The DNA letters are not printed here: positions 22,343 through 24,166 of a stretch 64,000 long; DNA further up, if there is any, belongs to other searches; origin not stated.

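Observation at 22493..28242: Five-gene operon combining a Gtr/Arn-type periplasmic glycosylation triad with a cellulose-synthase-like GT2 and a GH8 endoglucanase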

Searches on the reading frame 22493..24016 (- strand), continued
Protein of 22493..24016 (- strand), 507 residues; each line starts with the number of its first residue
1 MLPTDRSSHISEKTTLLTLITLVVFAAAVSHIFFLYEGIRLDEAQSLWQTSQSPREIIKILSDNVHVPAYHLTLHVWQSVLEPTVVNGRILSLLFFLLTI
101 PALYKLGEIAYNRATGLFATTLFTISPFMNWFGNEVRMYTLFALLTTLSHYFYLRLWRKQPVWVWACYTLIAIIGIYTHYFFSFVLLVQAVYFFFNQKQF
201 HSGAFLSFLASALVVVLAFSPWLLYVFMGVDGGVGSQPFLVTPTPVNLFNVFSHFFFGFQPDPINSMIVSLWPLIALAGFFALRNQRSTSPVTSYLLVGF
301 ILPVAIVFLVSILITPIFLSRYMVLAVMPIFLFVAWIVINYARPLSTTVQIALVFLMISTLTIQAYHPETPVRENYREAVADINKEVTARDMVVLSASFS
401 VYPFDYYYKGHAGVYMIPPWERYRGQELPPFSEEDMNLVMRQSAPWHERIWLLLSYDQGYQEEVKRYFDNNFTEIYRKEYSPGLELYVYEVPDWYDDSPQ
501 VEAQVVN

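Call 97: search_protein_families(library=pfam, proteins=[P0365, P0382, P0384, P0477, P0491, P0392, P0369, P0433, P0471, P0450], max_evalue=0.00001)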
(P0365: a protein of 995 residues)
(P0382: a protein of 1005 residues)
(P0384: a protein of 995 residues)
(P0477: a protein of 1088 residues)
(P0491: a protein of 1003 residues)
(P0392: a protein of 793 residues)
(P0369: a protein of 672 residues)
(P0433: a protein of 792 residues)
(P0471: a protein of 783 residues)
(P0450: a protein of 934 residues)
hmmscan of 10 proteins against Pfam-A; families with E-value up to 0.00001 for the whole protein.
P0365 (995 aa): 6 families
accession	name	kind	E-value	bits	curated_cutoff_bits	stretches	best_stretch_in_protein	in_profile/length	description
PF13641.12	Glyco_tranf_2_3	-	9.4e-29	101.5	27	1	88-312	3-230/230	Glycosyltransferase like family 2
PF13632.12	Glyco_trans_2_3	-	6.5e-22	78.8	27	1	172-389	1-197/198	Glycosyl transferase family group 2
PF00535.33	Glycos_transf_2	-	1.6e-15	57.9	23.3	1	90-258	2-167/168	Glycosyl transferase family 2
PF13506.12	Glyco_transf_21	-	4.7e-15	55.9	21.7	1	155-311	16-174/174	Glycosyl transferase family 21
PF03552.20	Cellulose_synt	-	4.2e-11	42.5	24.7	1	264-390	420-550/722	Cellulose synthase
PF13231.12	PMT_2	-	3.9e-07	30.9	26.1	1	569-727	2-159/160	Dolichyl-phosphate-mannose-protein mannosyltransferase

P0382 (1005 aa): 5 families
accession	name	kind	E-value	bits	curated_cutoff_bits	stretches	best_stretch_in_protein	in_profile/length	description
PF13641.12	Glyco_tranf_2_3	-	2.3e-28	100.2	27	1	90-316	1-230/230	Glycosyltransferase like family 2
PF13632.12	Glyco_trans_2_3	-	1.2e-19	71.4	27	1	176-376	1-183/198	Glycosyl transferase family group 2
PF00535.33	Glycos_transf_2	-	1.9e-17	64.1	23.3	1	94-262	2-167/168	Glycosyl transferase family 2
PF13506.12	Glyco_transf_21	-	1.2e-15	57.8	21.7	1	160-315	17-174/174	Glycosyl transferase family 21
PF13231.12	PMT_2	-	2.2e-13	51.2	26.1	1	573-732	2-160/160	Dolichyl-phosphate-mannose-protein mannosyltransferase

P0384 (995 aa): 6 families
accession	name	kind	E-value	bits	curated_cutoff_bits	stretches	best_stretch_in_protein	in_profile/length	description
PF13641.12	Glyco_tranf_2_3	-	2.1e-24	87.3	27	1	89-306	9-230/230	Glycosyltransferase like family 2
PF13632.12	Glyco_trans_2_3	-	6.4e-23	82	27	1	167-378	2-194/198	Glycosyl transferase family group 2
PF00535.33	Glycos_transf_2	-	1.6e-17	64.4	23.3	1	84-252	2-167/168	Glycosyl transferase family 2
PF03552.20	Cellulose_synt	-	3.9e-17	62.5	24.7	1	259-385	421-552/722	Cellulose synthase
PF13506.12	Glyco_transf_21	-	1.6e-14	54.2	21.7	1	144-305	11-174/174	Glycosyl transferase family 21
PF13231.12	PMT_2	-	3.1e-10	40.9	26.1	1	562-719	2-160/160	Dolichyl-phosphate-mannose-protein mannosyltransferase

P0477 (1088 aa): 6 families
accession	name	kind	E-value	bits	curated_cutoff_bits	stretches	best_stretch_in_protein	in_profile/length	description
PF13641.12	Glyco_tranf_2_3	-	4e-27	96.2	27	1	118-333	5-230/230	Glycosyltransferase like family 2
PF13632.12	Glyco_trans_2_3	-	6.8e-27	95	27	1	194-406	2-195/198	Glycosyl transferase family group 2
PF00535.33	Glycos_transf_2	-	5.9e-22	78.8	23.3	1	118-279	2-167/168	Glycosyl transferase family 2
PF13231.12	PMT_2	-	7.4e-18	65.7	26.1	1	636-791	2-158/160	Dolichyl-phosphate-mannose-protein mannosyltransferase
PF13506.12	Glyco_transf_21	-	2.7e-16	60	21.7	1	177-332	17-174/174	Glycosyl transferase family 21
PF03552.20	Cellulose_synt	-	2.8e-14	53.1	24.7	1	286-421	421-570/722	Cellulose synthase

P0491 (1003 aa): 6 families
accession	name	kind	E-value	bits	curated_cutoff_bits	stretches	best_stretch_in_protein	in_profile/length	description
PF13641.12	Glyco_tranf_2_3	-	4.6e-28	99.2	27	1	29-245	4-230/230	Glycosyltransferase like family 2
PF13632.12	Glyco_trans_2_3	-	2.1e-27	96.7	27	1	106-299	2-180/198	Glycosyl transferase family group 2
PF00535.33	Glycos_transf_2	-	3.1e-19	70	23.3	1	30-191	2-167/168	Glycosyl transferase family 2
PF13506.12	Glyco_transf_21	-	6e-16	58.8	21.7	1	84-244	12-174/174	Glycosyl transferase family 21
PF13231.12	PMT_2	-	1.2e-15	58.5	26.1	1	543-696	3-158/160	Dolichyl-phosphate-mannose-protein mannosyltransferase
PF03552.20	Cellulose_synt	-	2.6e-15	56.5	24.7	1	196-318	419-547/722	Cellulose synthase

P0392 (793 aa): 2 families
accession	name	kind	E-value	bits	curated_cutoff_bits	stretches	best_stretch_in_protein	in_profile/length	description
PF01341.22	Glyco_hydro_6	-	4e-61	207.9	27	1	530-772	11-300/305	Glycosyl hydrolases family 6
PF13231.12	PMT_2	-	1.7e-09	38.6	26.1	1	83-228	13-160/160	Dolichyl-phosphate-mannose-protein mannosyltransferase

P0369 (672 aa): 1 family
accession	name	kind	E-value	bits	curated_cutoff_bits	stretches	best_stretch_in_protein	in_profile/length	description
PF13231.12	PMT_2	-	6.9e-07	30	26.1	1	65-154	2-91/160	Dolichyl-phosphate-mannose-protein mannosyltransferase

P0433 (792 aa): 1 family
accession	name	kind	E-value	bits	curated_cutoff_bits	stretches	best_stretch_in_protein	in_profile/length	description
PF13231.12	PMT_2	-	1.1e-09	39.1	26.1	1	82-238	2-157/160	Dolichyl-phosphate-mannose-protein mannosyltransferase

P0471 (783 aa): 1 family
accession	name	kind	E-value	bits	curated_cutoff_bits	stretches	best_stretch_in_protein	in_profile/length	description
PF13231.12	PMT_2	-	6.3e-19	69.2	26.1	1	351-506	1-155/160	Dolichyl-phosphate-mannose-protein mannosyltransferase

P0450 (934 aa): 1 family
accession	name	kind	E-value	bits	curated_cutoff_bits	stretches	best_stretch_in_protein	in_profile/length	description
PF13231.12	PMT_2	-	2.9e-11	44.3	26.1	1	108-264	2-157/160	Dolichyl-phosphate-mannose-protein mannosyltransferase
